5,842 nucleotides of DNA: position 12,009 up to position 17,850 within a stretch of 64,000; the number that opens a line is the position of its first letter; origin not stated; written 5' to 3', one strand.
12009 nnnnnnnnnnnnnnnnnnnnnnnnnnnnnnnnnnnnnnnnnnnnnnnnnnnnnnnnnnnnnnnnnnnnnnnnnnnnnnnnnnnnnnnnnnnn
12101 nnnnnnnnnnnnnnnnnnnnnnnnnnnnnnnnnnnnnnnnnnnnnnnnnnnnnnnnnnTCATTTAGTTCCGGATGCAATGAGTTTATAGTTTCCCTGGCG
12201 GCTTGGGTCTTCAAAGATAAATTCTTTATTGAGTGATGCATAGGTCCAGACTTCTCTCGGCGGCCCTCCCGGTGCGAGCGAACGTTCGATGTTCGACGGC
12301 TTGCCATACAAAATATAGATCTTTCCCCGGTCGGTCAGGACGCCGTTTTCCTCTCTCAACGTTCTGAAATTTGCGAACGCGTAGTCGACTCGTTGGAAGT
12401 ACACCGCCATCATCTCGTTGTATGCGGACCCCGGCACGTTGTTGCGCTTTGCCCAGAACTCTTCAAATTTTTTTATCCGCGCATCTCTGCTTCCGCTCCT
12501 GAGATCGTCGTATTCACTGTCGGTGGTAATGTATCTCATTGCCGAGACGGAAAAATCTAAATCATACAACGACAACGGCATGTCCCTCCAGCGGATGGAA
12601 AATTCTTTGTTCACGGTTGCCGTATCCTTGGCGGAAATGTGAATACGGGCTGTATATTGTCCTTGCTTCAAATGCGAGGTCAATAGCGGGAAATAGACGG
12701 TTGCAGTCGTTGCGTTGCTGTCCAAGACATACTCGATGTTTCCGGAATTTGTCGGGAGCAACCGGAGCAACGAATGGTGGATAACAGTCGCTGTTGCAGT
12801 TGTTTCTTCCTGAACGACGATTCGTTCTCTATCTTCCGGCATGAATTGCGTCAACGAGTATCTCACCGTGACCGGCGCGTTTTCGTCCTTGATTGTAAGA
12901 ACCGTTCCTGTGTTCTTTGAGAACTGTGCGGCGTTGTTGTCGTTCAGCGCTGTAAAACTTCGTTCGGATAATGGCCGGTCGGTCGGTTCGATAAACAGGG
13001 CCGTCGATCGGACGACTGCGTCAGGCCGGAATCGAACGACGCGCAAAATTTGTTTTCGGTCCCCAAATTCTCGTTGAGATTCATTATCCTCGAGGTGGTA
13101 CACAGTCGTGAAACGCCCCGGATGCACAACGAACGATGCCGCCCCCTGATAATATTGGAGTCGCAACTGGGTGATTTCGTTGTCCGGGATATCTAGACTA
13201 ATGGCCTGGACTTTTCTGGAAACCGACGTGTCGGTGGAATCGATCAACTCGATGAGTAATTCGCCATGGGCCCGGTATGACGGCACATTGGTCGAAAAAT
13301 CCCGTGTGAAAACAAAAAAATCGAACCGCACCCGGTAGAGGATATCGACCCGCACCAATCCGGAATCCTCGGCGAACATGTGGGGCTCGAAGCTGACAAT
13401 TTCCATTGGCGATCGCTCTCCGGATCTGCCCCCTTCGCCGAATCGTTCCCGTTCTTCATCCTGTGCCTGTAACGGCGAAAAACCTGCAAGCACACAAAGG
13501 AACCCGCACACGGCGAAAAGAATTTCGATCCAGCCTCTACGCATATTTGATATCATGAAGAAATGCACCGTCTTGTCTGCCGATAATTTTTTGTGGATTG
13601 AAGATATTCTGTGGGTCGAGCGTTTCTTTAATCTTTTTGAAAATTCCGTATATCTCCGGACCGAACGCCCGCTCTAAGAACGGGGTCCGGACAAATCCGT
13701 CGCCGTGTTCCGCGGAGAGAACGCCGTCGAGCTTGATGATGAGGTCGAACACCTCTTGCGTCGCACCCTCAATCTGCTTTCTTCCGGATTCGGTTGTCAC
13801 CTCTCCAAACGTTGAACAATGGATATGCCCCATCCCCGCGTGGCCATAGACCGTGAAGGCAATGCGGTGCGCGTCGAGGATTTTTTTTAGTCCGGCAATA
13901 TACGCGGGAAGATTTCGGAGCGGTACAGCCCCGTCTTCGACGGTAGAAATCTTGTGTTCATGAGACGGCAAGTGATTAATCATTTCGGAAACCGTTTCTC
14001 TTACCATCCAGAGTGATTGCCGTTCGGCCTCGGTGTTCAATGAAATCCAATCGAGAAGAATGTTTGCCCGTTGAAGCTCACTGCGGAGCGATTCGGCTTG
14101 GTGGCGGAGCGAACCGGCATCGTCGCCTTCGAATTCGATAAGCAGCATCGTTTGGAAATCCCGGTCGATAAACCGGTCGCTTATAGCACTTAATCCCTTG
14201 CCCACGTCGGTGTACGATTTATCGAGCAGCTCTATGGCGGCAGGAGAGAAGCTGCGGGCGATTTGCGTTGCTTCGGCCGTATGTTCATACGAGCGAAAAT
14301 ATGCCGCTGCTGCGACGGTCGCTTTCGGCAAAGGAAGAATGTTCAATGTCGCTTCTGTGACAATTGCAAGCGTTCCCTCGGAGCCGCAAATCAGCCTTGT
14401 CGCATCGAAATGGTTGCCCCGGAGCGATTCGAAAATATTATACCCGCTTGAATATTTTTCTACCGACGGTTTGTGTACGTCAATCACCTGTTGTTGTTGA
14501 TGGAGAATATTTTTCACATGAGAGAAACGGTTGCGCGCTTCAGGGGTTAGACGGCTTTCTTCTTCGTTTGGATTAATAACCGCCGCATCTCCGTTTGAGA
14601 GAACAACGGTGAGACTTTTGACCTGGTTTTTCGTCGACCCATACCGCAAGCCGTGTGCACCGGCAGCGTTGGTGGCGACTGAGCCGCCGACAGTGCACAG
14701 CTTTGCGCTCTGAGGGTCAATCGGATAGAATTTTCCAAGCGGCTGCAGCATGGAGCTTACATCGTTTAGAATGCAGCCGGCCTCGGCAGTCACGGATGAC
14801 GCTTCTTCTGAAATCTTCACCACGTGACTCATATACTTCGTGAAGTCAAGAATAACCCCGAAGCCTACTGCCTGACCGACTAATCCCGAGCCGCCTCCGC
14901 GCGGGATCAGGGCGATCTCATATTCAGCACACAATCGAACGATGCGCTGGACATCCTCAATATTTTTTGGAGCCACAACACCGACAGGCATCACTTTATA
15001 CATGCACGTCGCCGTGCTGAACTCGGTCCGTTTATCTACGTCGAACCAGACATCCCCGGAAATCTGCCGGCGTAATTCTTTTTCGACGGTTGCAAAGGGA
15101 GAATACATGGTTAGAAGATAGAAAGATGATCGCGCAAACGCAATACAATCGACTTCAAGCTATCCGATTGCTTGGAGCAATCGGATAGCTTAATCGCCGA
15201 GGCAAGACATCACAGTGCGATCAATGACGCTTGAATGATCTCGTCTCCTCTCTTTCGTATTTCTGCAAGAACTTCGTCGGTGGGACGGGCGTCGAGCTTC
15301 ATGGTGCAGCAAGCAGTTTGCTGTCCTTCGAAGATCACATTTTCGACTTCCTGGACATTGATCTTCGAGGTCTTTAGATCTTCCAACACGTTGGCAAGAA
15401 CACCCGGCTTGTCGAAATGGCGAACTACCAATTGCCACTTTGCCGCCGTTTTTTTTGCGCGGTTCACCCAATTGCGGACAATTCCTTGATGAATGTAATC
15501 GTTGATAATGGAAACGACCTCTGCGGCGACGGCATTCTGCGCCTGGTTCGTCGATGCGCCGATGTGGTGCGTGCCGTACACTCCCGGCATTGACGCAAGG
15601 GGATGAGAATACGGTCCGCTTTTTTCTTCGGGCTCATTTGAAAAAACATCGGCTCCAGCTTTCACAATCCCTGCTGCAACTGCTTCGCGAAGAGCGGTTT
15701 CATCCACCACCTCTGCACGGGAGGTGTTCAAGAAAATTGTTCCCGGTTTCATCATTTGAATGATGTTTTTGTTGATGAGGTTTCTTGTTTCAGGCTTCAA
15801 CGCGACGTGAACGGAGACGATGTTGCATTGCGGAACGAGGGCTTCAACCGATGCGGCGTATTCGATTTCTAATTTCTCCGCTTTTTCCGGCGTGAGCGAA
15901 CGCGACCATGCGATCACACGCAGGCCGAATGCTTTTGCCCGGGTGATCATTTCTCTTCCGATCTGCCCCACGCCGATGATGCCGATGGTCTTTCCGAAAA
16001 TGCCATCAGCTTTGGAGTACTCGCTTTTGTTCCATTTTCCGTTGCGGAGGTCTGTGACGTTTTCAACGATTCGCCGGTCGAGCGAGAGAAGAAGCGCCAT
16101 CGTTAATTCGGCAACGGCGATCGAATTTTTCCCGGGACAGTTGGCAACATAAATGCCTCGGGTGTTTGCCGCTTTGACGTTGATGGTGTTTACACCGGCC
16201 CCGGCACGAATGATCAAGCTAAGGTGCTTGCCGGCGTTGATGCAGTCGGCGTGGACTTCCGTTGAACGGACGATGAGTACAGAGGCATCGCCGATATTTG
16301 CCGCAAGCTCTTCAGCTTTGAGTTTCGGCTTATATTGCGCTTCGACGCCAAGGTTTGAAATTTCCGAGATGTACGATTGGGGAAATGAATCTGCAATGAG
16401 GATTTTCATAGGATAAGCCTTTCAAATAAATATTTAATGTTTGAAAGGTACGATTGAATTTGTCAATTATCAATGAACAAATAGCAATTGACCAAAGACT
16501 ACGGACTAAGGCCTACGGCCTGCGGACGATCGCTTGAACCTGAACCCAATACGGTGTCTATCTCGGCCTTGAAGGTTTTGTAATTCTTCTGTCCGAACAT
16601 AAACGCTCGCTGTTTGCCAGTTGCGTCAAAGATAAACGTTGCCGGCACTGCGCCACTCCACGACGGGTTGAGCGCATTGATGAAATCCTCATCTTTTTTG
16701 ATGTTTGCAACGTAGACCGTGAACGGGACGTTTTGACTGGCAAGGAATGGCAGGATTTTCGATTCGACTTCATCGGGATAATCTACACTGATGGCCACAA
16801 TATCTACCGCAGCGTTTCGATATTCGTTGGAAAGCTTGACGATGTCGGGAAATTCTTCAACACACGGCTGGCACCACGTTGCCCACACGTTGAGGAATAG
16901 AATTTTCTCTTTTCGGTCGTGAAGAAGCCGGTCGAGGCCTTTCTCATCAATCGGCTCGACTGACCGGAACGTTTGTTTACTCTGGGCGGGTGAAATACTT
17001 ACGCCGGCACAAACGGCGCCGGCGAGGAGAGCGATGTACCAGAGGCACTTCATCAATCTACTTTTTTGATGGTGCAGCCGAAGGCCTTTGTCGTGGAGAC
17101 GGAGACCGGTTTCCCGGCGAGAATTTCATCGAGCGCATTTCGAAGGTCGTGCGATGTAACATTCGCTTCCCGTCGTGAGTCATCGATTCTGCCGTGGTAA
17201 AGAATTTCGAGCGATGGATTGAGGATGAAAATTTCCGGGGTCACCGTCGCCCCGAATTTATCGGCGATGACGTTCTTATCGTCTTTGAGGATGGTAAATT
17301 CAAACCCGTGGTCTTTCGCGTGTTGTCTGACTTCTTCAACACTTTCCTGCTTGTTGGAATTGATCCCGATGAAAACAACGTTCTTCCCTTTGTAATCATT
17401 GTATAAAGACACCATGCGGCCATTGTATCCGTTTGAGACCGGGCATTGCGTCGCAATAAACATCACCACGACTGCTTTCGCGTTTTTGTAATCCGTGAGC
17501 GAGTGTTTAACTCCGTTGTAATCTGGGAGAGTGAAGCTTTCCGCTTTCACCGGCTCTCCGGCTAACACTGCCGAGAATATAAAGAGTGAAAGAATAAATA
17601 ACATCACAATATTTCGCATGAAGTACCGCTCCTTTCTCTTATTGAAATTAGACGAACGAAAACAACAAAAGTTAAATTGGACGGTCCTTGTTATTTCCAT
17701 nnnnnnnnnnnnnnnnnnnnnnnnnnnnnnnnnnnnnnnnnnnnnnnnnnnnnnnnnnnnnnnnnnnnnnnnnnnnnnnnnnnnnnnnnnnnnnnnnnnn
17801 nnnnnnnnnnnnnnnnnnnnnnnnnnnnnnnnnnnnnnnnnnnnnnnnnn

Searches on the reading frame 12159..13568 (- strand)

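Call 53: search_protein_families(library=pfam, proteins=[window:12159-13568:-], max_evalue=0.00001)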
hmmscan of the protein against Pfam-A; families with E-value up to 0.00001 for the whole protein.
window:12159-13568:- (469 aa): 1 family
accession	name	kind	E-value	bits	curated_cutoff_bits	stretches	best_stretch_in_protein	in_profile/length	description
PF20094.4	GWxTD_dom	-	1.2e-15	58.2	26.9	1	341-455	34-142/172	GWxTD domain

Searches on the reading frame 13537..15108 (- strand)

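Call 53: search_protein_families(library=pfam, proteins=[window:13537-15108:-], max_evalue=0.00001)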
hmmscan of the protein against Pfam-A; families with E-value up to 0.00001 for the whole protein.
window:13537-15108:- (523 aa): 2 families
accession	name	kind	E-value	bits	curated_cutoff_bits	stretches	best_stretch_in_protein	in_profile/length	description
PF02913.24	FAD-oxidase_C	-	2e-51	175.6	21.2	1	260-508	1-248/248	FAD linked oxidases, C-terminal domain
PF01565.28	FAD_binding_4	-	4.3e-38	130.6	26.4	1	43-175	3-135/139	FAD binding domain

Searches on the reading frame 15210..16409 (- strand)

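Call 53: search_protein_families(library=pfam, proteins=[window:15210-16409:-], max_evalue=0.00001)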
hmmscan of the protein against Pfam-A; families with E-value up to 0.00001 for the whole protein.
window:15210-16409:- (399 aa): 3 families
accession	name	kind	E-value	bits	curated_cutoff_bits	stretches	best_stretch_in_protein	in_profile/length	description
PF02826.25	2-Hacid_dh_C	-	2.7e-48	164.1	25.1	1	104-284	1-178/178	D-isomer specific 2-hydroxyacid dehydrogenase, NAD binding domain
PF00389.36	2-Hacid_dh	-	7e-28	97.4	24.6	1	3-316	1-134/134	D-isomer specific 2-hydroxyacid dehydrogenase, catalytic domain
PF03446.21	NAD_binding_2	-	1.2e-11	45.3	21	1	141-249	1-113/161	NAD binding domain of 6-phosphogluconate dehydrogenase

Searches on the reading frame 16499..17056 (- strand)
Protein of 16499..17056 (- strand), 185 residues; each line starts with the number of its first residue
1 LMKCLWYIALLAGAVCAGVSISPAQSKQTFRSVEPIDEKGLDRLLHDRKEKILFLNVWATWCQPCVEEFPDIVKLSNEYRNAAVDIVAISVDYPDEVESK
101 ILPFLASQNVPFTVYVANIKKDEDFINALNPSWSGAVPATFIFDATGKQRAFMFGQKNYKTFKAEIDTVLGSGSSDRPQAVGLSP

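Call 53: search_protein_families(library=pfam, proteins=[window:16499-17056:-], max_evalue=0.00001)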
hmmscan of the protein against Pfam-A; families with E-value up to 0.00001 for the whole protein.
window:16499-17056:- (185 aa): 3 families
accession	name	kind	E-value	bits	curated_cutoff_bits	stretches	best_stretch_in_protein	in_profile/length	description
PF00578.27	AhpC-TSA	-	1.1e-13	51.7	26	1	38-148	13-120/124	AhpC/TSA family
PF08534.16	Redoxin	-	8.8e-12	45.5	26.6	1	45-148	23-127/148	Redoxin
PF13905.12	Thioredoxin_8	-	4.4e-07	30.6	27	1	51-147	2-92/94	Thioredoxin-like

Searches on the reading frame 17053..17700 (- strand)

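Call 53: search_protein_families(library=pfam, proteins=[window:17053-17700:-], max_evalue=0.00001)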
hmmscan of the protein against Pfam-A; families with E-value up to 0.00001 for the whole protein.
window:17053-17700:- (215 aa): 3 families
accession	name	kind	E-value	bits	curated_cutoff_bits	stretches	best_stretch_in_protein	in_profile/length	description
PF00578.27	AhpC-TSA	-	9.7e-20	71.2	26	1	52-167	4-122/124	AhpC/TSA family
PF08534.16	Redoxin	-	1.3e-12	48.1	26.6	1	52-178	5-141/148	Redoxin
PF13905.12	Thioredoxin_8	-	3.4e-11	43.8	27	1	75-165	2-93/94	Thioredoxin-like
